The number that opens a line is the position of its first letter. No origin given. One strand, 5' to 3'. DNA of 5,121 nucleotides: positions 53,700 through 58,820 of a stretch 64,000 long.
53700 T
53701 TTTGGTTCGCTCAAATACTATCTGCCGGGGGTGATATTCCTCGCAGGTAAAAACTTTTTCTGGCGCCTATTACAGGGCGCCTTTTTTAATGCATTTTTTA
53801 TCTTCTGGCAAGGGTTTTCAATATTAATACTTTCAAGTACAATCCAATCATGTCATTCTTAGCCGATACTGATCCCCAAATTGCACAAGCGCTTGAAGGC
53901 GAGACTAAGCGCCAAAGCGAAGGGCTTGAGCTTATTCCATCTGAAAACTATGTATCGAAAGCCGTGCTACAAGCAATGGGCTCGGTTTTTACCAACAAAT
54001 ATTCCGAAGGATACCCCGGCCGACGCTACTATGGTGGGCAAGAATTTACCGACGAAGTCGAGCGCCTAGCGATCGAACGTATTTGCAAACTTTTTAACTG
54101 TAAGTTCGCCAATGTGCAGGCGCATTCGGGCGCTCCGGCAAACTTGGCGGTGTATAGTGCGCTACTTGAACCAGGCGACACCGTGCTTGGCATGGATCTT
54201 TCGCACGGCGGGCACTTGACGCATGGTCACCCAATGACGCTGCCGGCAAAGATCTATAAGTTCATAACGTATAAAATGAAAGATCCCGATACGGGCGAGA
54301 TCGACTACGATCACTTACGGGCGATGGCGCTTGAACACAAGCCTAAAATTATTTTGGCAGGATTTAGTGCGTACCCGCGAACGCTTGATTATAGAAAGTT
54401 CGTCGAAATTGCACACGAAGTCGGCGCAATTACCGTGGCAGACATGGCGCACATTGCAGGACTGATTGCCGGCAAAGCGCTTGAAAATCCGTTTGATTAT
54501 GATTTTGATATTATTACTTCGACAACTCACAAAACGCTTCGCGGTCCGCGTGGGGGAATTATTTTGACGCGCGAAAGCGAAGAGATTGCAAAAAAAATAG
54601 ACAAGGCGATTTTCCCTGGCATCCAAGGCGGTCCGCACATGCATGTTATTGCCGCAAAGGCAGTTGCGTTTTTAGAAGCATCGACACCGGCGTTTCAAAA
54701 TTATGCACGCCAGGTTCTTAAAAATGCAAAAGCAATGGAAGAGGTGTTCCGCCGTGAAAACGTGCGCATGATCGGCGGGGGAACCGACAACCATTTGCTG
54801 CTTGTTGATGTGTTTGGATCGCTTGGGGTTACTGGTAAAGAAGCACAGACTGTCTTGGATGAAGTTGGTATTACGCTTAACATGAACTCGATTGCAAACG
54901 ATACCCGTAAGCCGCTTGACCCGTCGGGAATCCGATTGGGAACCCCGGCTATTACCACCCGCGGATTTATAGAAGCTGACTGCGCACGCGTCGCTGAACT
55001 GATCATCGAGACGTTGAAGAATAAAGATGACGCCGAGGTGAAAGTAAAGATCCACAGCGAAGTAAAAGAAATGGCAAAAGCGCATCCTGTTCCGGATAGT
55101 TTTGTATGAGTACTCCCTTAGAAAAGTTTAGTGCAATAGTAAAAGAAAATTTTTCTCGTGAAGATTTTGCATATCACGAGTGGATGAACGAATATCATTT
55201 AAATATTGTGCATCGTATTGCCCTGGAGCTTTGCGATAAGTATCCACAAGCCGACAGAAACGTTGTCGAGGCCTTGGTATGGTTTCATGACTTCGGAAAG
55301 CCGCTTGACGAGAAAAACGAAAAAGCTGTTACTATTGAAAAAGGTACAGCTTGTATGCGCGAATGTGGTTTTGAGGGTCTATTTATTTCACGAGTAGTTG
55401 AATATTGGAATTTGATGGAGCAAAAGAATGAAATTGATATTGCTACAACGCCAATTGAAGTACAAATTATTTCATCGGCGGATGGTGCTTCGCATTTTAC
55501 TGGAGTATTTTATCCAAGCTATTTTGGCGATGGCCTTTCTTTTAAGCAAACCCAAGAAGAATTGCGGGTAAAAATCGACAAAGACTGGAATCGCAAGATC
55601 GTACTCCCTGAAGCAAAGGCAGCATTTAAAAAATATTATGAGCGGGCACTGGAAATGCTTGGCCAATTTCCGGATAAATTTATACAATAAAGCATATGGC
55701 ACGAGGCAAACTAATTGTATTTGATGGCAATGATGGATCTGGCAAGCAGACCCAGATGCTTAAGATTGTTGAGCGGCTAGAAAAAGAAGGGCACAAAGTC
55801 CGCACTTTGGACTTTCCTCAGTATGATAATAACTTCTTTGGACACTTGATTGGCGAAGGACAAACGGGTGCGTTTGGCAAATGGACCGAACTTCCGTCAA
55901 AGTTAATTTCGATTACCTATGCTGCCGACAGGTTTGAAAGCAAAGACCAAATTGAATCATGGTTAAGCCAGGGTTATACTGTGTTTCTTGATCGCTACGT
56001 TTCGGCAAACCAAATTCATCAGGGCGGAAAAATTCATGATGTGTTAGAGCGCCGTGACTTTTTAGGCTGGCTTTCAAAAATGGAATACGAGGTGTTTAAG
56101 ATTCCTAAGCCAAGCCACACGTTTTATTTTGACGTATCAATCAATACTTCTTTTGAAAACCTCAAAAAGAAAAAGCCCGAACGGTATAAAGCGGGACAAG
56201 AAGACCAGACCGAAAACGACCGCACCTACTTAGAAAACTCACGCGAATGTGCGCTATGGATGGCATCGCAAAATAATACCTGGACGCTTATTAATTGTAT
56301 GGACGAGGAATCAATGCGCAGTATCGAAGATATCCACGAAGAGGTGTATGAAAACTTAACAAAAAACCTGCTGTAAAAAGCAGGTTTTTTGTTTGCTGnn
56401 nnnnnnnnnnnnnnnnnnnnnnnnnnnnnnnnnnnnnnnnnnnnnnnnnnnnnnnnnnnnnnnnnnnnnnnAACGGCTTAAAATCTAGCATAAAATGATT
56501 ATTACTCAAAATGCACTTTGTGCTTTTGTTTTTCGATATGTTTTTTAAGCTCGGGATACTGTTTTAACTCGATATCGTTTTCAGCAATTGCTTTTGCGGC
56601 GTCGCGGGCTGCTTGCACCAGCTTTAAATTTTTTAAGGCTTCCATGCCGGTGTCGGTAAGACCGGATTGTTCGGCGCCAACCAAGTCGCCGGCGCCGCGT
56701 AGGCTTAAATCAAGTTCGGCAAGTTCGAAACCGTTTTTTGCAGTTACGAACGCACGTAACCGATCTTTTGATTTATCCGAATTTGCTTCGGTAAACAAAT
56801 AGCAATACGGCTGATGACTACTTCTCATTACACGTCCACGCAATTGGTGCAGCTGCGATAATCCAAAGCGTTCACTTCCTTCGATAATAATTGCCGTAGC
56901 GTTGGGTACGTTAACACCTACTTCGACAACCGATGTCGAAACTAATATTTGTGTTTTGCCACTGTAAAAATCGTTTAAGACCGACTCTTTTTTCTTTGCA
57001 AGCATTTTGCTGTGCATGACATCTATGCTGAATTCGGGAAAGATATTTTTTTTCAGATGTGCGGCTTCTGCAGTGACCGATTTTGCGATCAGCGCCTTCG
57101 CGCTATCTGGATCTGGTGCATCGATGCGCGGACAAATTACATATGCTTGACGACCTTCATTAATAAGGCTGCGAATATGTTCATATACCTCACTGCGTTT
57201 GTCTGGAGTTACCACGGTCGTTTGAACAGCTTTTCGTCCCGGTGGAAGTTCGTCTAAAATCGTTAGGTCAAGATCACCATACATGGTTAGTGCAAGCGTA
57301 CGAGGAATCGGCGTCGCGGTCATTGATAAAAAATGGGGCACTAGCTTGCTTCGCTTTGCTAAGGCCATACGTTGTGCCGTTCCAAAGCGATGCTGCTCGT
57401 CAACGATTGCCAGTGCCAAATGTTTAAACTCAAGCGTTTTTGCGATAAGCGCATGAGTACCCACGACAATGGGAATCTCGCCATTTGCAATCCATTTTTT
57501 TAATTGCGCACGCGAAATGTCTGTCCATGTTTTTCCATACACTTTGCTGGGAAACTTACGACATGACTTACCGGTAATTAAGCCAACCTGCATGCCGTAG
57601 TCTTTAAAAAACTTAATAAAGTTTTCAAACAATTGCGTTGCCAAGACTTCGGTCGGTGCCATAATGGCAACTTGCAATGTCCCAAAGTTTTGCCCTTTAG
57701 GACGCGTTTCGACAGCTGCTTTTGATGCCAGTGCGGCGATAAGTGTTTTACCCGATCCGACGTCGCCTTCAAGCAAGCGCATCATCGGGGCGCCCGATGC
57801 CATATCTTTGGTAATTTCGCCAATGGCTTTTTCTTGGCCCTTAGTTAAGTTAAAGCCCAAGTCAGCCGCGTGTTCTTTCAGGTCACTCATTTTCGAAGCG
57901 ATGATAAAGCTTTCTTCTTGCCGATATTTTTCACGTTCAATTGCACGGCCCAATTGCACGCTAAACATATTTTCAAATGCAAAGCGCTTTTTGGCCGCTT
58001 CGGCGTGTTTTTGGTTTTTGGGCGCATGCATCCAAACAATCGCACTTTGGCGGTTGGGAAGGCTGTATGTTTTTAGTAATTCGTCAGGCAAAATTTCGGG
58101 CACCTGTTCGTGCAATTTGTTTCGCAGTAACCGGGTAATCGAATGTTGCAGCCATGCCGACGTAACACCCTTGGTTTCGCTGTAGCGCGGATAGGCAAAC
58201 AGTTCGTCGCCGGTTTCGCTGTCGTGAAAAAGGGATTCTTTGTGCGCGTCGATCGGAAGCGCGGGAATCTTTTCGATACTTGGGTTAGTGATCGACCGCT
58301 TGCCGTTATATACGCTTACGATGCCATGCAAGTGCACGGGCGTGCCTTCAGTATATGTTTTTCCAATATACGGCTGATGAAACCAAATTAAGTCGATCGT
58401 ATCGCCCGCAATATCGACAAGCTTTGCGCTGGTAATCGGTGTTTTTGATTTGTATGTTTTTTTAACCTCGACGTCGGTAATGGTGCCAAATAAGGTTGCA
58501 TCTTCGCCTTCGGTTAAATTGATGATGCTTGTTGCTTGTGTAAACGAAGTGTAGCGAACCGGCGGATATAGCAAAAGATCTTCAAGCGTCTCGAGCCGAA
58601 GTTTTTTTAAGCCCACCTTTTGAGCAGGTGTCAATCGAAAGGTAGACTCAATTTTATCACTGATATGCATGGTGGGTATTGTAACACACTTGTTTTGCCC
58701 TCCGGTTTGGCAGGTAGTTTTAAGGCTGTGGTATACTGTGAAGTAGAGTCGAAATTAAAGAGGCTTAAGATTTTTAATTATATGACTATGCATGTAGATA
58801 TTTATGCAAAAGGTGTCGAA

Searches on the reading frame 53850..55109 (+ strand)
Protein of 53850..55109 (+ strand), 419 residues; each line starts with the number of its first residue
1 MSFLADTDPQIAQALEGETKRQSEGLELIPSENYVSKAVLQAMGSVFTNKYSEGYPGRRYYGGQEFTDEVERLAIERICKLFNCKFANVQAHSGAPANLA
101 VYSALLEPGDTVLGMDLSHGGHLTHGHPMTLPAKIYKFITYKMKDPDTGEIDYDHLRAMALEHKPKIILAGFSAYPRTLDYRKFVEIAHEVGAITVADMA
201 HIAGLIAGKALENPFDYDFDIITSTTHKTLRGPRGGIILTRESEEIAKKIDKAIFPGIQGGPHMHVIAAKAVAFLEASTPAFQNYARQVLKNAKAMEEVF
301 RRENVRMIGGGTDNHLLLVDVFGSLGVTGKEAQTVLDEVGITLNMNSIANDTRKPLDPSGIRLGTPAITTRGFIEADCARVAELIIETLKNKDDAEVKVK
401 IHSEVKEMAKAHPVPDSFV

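Call 6: search_protein_families(library=pfam, proteins=[window:53850-55109:+], max_evalue=0.01)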
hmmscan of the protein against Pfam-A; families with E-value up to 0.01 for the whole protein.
window:53850-55109:+ (419 aa): 5 families
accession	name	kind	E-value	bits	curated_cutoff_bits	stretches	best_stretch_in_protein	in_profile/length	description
PF00464.25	SHMT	-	6.2e-155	516.1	27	1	4-385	1-399/399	Serine hydroxymethyltransferase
PF00155.27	Aminotran_1_2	-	3.3e-08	33.6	19.7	1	75-325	48-313/361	Aminotransferase class I and II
PF01053.26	Cys_Met_Meta_PP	-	2.5e-05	23.5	27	1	76-252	59-224/381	Cys/Met metabolism PLP-dependent enzyme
PF00266.25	Aminotran_5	-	0.00041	19.9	21.5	1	37-242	13-215/371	Aminotransferase class-V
PF01212.27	Beta_elim_lyase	-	0.0009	19.1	27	1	76-297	39-266/288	Beta-eliminating lyase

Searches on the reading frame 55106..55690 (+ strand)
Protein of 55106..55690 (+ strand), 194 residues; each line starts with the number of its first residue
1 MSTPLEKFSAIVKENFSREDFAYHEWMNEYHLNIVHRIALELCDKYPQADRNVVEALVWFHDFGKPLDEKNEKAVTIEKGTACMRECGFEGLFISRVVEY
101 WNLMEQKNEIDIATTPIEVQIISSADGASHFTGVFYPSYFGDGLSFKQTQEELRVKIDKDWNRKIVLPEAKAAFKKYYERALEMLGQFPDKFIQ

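Call 6: search_protein_families(library=pfam, proteins=[window:55106-55690:+], max_evalue=0.01)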
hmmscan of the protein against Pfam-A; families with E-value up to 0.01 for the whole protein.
window:55106-55690:+ (194 aa): 1 family
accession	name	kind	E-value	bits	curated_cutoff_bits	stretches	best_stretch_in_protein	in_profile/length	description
PF01966.28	HD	-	0.001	19.8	22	1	31-126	4-111/116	HD domain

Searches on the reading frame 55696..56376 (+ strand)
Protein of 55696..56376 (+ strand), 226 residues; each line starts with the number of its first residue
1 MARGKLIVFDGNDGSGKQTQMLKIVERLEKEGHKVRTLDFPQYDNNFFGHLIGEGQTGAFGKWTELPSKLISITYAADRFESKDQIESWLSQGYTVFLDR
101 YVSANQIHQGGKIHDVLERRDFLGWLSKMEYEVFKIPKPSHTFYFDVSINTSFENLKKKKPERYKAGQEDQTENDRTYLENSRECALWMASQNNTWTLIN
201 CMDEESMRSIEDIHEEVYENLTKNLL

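Call 6: search_protein_families(library=pfam, proteins=[window:55696-56376:+], max_evalue=0.01)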
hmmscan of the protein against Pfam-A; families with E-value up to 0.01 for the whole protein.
window:55696-56376:+ (226 aa): 2 families
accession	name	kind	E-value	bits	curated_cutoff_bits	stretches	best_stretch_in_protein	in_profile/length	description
PF02223.23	Thymidylate_kin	-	1.6e-17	64.3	27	1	9-201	1-174/185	Thymidylate kinase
PF03976.20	PPK2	-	0.00022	21.3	22.3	0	6-42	33-69/229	Polyphosphate kinase 2 (PPK2)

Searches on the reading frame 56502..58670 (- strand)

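Call 6: search_protein_families(library=pfam, proteins=[window:56502-58670:-], max_evalue=0.01)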
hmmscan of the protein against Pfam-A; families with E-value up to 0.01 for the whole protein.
window:56502-58670:- (722 aa): 8 families
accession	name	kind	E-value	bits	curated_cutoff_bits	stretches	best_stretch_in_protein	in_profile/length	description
PF00270.35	DEAD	-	6.5e-21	75.2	26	1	276-459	1-164/167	DEAD/DEAH box helicase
PF00271.37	Helicase_C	-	2.7e-18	66.6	23.5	1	497-617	4-109/110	Helicase conserved C-terminal domain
PF17191.10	RecG_wedge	-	8.7e-15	55.1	23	1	17-135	12-128/162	RecG wedge domain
PF04851.21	ResIII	-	3.5e-11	43.7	22.5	1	274-454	3-162/164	Type III restriction enzyme, res subunit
PF19833.4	RecG_dom3_C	-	7.3e-09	36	26.8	1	646-704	3-63/87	ATP-dependent DNA helicase RecG, domain 3, C-terminal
PF22590.2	Cas3-like_C_2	-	0.0003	21.4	27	1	536-618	19-105/106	CRISPR-associated nuclease/helicase Cas3, C-terminal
PF01336.31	tRNA_anti-codon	-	0.00045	20.5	27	1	59-135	2-75/75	OB-fold nucleic acid binding domain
PF13604.12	AAA_30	-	0.0014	18.9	27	1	275-438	2-109/191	AAA domain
